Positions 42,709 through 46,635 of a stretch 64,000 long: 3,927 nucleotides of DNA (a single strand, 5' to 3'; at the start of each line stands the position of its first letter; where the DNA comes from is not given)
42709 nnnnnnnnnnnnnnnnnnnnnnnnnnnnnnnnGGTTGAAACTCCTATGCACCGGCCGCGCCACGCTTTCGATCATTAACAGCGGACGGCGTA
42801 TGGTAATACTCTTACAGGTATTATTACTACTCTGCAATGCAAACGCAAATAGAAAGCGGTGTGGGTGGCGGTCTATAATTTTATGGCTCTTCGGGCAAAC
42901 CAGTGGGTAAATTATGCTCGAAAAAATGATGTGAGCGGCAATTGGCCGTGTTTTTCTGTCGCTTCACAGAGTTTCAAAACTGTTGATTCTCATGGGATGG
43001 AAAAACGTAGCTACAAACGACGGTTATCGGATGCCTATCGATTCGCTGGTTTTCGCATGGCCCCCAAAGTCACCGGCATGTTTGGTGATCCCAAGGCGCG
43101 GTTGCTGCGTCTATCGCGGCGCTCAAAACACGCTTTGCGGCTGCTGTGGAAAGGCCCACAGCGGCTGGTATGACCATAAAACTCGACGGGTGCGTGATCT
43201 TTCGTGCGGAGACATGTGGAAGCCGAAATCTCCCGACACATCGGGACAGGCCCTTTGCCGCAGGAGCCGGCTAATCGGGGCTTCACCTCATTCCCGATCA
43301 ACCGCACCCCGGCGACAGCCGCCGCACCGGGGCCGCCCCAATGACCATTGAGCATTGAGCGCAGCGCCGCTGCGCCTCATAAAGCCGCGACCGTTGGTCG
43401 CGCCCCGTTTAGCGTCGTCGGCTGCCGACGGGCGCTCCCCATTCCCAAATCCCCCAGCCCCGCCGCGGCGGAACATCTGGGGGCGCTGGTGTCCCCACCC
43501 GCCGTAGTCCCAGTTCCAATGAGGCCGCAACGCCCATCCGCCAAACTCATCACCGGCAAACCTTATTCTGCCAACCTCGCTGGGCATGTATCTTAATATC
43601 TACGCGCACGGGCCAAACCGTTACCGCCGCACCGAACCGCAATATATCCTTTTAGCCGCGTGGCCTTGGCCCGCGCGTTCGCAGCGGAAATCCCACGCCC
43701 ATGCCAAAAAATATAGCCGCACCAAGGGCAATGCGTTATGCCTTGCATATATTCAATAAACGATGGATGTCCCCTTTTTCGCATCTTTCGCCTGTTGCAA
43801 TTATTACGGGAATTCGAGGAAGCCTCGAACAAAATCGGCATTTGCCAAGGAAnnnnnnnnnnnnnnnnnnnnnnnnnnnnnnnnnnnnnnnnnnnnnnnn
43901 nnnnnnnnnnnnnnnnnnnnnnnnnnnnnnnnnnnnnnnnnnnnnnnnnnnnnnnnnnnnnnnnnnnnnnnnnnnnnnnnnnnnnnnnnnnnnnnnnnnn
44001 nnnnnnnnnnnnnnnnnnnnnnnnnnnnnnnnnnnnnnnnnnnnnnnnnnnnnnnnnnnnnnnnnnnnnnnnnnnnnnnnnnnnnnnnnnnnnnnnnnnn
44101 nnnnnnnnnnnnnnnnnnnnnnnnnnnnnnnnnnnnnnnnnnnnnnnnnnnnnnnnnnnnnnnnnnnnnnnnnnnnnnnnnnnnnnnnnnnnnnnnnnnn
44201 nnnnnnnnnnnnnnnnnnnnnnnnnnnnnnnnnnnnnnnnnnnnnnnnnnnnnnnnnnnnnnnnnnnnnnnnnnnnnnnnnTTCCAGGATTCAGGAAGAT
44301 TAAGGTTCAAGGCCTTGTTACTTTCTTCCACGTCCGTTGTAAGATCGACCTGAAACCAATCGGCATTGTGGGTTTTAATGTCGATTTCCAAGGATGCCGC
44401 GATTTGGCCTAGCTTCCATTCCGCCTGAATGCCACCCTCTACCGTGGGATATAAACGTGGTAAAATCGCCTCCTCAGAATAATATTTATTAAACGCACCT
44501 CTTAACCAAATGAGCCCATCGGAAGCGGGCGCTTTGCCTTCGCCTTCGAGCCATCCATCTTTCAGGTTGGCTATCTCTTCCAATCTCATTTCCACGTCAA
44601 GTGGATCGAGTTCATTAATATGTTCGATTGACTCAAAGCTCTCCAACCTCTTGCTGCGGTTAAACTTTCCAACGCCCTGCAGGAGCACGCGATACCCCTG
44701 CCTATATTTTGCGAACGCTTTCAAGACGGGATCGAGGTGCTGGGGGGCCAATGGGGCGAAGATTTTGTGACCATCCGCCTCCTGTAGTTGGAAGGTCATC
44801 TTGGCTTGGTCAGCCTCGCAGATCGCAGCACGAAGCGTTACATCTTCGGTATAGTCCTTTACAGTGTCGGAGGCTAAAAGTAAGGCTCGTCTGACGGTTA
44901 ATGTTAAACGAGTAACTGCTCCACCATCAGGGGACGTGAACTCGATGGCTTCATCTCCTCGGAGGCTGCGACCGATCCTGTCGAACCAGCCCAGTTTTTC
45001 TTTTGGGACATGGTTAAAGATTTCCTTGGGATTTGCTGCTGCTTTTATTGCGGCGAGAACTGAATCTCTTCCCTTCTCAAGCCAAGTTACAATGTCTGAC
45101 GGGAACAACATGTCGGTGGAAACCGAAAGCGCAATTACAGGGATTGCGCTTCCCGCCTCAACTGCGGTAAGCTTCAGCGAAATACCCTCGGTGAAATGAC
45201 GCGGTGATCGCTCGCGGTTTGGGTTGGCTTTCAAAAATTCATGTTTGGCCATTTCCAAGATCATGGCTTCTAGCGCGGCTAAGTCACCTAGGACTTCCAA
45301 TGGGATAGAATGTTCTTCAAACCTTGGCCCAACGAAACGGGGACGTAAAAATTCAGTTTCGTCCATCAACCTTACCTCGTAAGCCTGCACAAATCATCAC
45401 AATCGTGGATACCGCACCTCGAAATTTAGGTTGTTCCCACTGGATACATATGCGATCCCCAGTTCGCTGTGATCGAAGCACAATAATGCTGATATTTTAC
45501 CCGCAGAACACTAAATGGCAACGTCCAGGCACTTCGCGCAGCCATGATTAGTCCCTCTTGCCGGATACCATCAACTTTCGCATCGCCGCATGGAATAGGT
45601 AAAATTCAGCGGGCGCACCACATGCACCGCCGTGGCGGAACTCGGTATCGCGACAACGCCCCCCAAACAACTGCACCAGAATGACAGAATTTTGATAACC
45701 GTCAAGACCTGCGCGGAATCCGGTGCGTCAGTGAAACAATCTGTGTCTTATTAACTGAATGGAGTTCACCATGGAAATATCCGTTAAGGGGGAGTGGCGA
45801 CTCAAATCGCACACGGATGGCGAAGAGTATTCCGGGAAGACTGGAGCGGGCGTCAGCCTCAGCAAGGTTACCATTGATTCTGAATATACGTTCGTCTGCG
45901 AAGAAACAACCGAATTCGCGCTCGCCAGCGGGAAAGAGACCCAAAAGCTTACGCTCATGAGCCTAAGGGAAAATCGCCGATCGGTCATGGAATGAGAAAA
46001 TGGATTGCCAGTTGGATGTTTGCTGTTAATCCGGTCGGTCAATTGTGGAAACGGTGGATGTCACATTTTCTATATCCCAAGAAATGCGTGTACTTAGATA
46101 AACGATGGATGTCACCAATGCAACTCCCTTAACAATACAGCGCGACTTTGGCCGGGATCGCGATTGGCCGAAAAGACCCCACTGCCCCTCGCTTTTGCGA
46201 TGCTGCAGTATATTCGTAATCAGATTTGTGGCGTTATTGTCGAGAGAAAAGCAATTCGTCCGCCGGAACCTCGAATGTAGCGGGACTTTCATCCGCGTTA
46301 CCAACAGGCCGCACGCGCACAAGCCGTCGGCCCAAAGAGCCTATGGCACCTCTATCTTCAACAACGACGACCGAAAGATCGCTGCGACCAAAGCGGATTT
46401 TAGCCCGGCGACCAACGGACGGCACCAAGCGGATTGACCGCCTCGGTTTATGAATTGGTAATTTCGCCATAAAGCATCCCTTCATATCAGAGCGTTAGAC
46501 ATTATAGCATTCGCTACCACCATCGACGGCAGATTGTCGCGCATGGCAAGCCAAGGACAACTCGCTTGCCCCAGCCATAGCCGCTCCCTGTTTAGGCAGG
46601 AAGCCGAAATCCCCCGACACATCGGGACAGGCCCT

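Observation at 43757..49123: Recurrent 13-14-nt motif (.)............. at four cassette 3' junctions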

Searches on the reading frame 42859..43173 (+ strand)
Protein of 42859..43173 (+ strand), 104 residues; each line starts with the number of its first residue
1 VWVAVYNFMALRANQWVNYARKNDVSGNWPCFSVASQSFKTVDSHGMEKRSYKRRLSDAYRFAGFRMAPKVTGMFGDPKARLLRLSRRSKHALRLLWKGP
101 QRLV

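Call 34: search_protein_families(library=ncbifam, proteins=[window:42859-43173:+], max_evalue=1)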
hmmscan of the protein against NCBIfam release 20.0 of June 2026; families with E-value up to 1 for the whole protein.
window:42859-43173:+ (104 aa): 0 families

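Call 52: search_protein_families(library=pfam, proteins=[window:42859-43173:+], max_evalue=5)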
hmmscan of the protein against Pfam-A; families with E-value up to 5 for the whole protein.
window:42859-43173:+ (104 aa): 0 families
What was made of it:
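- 42859..43208 (+): ISL3-like transposase N-terminal fragment that stops at the inner edge of E_A. No Pfam or NCBIfam hit (calls 34, 52), so the identification is weak.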

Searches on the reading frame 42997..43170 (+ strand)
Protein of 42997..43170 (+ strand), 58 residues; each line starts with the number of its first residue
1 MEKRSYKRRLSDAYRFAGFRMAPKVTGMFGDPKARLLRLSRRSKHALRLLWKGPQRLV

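Call 53: search_dna_similar(query=window:42997-43170:+, collection=plasmids, mode=protein, max_evalue=0.01, max_rows=8)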
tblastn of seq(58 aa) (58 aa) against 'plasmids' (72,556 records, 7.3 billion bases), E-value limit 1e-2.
Records with a match: 1; places in all: 1; records where one place covers at least 80% of the query: 0.
Best place of each record, by identity: 60-80% 1.
By first word of the organism name: Candidatus 1.
By predicted mobility (MOB-suite, as given by PLSDB): non-mobilizable 1.
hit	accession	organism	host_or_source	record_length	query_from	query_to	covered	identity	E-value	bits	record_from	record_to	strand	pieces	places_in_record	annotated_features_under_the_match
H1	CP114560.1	Candidatus Manganitrophus sp.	activated carbon metagenome,metagenomic ...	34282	7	32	45%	69.2%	4e-3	40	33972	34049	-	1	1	ISL3 family transposase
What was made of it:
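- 42859..43208 (+): call 53 (tblastn hit to an annotated ISL3 transposase, E=4e-3).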

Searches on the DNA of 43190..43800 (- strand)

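Call 13: search_dna_similar(query=window:43190-43800:-, collection=plasmids, mode=distant, max_rows=30)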
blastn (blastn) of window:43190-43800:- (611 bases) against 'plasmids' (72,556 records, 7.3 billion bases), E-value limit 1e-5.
No match.

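Call 36: search_dna_similar(query=window:43190-43800:-, collection=phages, mode=distant, max_rows=10)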
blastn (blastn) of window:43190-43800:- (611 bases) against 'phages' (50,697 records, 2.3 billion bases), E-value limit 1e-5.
No match.
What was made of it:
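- Tried and rejected: No match (calls 13, 36).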

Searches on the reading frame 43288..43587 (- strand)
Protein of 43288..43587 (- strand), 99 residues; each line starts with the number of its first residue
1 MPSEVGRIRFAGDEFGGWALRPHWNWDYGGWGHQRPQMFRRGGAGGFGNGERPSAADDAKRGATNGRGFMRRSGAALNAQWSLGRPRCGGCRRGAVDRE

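Call 9: search_protein_families(library=pfam, proteins=[window:43288-43587:-], max_evalue=0.01)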
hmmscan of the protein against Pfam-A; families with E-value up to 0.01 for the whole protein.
window:43288-43587:- (99 aa): 0 families

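Call 10: search_protein_families(library=padloc, proteins=[window:43288-43587:-], max_evalue=0.01)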
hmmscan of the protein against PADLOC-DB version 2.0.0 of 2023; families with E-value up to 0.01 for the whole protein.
window:43288-43587:- (99 aa): 0 families

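Call 34: search_protein_families(library=ncbifam, proteins=[window:43288-43587:-], max_evalue=1)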
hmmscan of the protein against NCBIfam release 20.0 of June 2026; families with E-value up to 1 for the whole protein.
window:43288-43587:- (99 aa): 0 families

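Call 40: find_homologous_proteins(query=window:43288-43587:-, max_evalue=10)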
Query window:43288-43587:-: 6 candidates shared short words with the query, none scored E <= 10.
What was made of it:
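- Tried and rejected: The 99-aa ORF has no homologue (call 40) and the frame is broken by an indel in copy B. A 56/57-aa + strand ORF that ends at the motif is kept in both copies, but with about equal synonymous and non-synonymous changes, and it has no family hit (call 34).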

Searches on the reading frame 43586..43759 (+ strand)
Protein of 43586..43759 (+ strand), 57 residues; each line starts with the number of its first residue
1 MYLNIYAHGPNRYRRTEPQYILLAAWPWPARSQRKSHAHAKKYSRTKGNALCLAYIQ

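Call 34: search_protein_families(library=ncbifam, proteins=[window:43586-43759:+], max_evalue=1)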
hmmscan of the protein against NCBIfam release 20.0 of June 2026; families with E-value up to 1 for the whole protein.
window:43586-43759:+ (57 aa): 0 families

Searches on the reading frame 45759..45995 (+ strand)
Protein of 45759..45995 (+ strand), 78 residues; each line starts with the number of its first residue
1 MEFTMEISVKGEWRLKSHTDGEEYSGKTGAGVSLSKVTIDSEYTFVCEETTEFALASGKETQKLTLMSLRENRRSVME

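Call 10: search_protein_families(library=padloc, proteins=[window:45759-45995:+], max_evalue=0.01)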
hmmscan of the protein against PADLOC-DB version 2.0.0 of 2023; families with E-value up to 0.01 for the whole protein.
window:45759-45995:+ (78 aa): 0 families

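Call 34: search_protein_families(library=ncbifam, proteins=[window:45759-45995:+], max_evalue=1)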
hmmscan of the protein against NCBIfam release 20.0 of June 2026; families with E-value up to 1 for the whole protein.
window:45759-45995:+ (78 aa): 1 family
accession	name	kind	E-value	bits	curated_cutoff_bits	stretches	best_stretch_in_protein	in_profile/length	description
NF033405.1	FosLL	exception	0.11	12.8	270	1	27-74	45-90/135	fosfomycin resistance glutathione transferase FosLL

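Call 52: search_protein_families(library=pfam, proteins=[window:45759-45995:+], max_evalue=5)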
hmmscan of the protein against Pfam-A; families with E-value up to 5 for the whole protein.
window:45759-45995:+ (78 aa): 0 families

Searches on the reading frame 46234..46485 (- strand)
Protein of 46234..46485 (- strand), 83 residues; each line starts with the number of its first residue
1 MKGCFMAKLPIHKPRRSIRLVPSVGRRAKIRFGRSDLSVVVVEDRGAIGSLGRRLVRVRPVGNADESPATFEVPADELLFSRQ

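Call 10: search_protein_families(library=padloc, proteins=[window:46234-46485:-], max_evalue=0.01)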
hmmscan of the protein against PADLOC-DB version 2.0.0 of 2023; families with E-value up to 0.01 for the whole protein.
window:46234-46485:- (83 aa): 0 families

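Call 23: search_protein_families(library=pfam, proteins=[window:46234-46485:-], max_evalue=0.01)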
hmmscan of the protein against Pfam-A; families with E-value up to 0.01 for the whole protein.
window:46234-46485:- (83 aa): 0 families

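Call 34: search_protein_families(library=ncbifam, proteins=[window:46234-46485:-], max_evalue=1)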
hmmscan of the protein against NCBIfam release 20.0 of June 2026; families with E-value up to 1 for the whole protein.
window:46234-46485:- (83 aa): 0 families

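Call 52: search_protein_families(library=pfam, proteins=[window:46234-46485:-], max_evalue=5)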
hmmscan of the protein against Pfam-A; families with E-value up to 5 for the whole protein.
window:46234-46485:- (83 aa): 0 families
